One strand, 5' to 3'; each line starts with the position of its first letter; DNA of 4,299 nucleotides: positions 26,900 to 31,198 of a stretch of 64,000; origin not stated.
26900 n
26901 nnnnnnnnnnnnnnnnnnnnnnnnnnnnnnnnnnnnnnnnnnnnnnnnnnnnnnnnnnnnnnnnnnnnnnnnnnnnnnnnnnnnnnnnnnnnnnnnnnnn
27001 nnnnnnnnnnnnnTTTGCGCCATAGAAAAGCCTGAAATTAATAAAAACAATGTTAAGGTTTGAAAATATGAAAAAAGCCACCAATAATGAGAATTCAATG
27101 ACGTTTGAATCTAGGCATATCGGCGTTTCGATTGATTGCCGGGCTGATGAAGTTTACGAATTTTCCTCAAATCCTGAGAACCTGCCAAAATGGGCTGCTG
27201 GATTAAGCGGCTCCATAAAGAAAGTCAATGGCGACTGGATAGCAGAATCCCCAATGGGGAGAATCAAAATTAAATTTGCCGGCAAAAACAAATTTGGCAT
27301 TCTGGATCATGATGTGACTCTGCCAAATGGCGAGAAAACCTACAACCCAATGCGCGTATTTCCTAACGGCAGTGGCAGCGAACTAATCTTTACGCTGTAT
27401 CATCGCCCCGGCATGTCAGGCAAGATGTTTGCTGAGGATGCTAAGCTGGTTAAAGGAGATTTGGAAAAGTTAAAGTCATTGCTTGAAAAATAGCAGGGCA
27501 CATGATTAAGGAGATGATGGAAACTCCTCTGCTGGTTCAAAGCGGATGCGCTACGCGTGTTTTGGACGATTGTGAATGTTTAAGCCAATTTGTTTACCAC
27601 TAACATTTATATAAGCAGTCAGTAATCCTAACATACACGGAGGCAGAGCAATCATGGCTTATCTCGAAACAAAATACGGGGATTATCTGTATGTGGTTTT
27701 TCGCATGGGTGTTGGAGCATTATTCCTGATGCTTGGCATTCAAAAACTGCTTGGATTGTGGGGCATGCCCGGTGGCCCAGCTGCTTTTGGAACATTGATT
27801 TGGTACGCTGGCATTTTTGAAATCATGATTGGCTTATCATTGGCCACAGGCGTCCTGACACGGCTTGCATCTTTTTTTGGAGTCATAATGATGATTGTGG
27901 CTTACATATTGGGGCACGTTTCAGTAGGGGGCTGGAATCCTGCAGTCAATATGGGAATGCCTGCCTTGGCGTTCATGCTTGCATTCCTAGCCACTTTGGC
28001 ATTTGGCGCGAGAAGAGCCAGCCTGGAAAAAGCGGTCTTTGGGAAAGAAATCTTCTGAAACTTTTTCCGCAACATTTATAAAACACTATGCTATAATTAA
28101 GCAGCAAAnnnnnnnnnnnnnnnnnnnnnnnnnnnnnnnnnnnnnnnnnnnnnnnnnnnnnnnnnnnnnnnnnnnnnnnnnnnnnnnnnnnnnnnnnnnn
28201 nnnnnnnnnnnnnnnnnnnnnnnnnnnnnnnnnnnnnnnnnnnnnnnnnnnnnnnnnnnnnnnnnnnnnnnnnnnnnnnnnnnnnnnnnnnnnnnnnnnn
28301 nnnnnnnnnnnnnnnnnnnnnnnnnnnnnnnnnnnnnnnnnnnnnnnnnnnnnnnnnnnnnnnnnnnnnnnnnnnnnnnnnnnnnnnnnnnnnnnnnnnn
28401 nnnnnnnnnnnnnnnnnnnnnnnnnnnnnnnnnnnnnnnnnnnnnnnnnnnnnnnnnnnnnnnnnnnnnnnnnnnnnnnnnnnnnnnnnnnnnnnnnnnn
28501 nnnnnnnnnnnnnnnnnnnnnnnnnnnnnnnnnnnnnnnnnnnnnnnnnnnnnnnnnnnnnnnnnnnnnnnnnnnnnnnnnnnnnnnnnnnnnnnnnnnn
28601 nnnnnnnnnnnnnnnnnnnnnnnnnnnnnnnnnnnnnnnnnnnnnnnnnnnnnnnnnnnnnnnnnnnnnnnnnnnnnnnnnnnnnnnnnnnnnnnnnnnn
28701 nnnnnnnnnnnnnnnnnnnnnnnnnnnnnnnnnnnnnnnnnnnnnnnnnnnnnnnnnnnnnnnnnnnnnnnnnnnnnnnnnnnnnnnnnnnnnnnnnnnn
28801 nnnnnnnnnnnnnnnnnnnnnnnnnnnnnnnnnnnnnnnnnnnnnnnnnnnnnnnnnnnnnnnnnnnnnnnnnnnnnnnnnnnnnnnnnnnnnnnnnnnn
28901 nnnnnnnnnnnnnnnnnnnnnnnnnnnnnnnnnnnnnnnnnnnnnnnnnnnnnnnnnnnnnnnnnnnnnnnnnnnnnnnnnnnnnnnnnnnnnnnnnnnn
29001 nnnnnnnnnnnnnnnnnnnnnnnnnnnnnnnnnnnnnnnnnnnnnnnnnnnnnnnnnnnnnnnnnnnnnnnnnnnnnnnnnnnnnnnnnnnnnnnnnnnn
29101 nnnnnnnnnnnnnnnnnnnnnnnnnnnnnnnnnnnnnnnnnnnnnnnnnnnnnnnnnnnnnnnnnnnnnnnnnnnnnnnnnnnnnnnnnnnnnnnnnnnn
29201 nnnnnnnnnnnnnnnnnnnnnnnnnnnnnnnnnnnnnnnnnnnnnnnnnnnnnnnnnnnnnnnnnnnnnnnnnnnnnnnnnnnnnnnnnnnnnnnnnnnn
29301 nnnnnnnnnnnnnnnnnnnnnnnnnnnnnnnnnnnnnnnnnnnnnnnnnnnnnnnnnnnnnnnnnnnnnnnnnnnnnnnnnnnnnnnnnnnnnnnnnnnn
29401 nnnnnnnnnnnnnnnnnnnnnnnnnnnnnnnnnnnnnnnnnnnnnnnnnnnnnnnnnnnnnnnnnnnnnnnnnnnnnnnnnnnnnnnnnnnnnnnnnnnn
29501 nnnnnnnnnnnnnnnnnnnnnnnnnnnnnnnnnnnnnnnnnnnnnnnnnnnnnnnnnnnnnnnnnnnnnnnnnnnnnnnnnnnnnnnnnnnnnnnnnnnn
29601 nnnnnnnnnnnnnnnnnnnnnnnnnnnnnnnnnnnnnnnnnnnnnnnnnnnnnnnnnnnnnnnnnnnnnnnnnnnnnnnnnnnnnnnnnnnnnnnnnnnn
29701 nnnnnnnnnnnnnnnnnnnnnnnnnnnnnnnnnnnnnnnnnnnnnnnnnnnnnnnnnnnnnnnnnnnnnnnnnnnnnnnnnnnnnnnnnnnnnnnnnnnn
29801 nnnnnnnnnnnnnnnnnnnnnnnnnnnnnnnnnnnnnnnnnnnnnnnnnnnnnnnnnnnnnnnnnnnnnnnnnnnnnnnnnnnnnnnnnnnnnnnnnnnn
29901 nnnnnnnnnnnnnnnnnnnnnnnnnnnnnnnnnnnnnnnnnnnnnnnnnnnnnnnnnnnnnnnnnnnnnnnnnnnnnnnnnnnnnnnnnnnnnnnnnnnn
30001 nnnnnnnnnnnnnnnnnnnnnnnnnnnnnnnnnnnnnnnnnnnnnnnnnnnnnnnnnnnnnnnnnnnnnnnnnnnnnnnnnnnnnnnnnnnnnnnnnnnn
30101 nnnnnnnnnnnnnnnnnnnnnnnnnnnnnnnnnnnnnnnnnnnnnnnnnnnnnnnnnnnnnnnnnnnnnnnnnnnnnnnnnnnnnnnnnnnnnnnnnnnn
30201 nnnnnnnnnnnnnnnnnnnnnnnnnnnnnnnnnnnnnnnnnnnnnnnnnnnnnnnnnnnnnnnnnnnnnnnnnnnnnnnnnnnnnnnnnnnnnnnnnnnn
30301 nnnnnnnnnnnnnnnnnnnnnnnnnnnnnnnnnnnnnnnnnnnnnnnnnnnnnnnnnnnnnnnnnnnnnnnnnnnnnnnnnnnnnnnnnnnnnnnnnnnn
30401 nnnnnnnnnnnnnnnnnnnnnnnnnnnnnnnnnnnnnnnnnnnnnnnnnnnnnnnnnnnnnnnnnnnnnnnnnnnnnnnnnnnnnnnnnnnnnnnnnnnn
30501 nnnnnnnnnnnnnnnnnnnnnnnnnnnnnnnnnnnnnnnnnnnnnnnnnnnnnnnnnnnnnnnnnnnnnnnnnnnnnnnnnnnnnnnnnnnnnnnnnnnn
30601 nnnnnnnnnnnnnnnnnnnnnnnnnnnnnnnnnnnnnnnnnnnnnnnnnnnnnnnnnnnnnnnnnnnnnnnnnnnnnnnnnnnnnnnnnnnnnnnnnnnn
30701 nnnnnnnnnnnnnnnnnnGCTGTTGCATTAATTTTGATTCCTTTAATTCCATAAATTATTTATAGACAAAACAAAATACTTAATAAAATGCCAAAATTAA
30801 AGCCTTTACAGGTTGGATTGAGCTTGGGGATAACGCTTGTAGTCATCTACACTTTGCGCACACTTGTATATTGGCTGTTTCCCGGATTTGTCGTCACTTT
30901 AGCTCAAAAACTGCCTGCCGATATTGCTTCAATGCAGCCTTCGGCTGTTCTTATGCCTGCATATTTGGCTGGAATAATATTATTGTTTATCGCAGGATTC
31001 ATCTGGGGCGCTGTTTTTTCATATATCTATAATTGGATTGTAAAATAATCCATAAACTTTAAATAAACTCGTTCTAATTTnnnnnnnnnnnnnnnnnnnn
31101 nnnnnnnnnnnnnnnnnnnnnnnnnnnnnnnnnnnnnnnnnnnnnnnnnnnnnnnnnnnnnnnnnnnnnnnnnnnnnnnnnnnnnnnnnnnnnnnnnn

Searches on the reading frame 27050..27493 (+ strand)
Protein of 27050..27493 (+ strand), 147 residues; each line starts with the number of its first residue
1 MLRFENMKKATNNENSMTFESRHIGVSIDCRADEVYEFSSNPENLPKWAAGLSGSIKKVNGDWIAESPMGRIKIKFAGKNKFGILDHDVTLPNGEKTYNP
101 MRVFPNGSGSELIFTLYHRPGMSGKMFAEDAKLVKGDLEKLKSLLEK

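Call 50: search_protein_families(library=pfam, proteins=[window:27050-27493:+], max_evalue=0.001)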
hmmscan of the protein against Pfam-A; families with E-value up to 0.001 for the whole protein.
window:27050-27493:+ (147 aa): 1 family
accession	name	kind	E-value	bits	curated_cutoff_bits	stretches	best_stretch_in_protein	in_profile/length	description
PF10604.15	Polyketide_cyc2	-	0.00028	21.6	27.4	0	26-143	8-139/142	Polyketide cyclase / dehydrase and lipid transport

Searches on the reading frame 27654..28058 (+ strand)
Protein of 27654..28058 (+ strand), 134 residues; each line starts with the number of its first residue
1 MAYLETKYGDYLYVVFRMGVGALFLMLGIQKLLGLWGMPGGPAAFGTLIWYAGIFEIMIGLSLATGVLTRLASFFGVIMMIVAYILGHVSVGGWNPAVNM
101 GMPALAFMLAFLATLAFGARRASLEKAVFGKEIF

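Call 50: search_protein_families(library=pfam, proteins=[window:27654-28058:+], max_evalue=0.001)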
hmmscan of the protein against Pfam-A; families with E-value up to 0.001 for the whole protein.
window:27654-28058:+ (134 aa): 1 family
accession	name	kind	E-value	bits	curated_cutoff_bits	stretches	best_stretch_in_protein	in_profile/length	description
PF07681.17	DoxX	-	4.1e-09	37.4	23.6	1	14-88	3-84/85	DoxX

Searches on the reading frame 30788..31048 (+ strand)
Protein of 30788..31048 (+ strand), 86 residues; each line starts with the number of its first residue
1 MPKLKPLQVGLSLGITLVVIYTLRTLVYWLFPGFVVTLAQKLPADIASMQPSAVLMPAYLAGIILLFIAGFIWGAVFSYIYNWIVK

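Call 52: search_protein_families(library=pfam, proteins=[window:30788-31048:+], max_evalue=0.001)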
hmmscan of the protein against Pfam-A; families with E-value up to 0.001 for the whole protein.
window:30788-31048:+ (86 aa): 1 family
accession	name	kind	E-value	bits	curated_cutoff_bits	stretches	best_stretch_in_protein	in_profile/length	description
PF18926.5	DUF5676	-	9.7e-10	39.7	27.6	1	6-83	2-81/82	2TM family of unknown function (DUF5676)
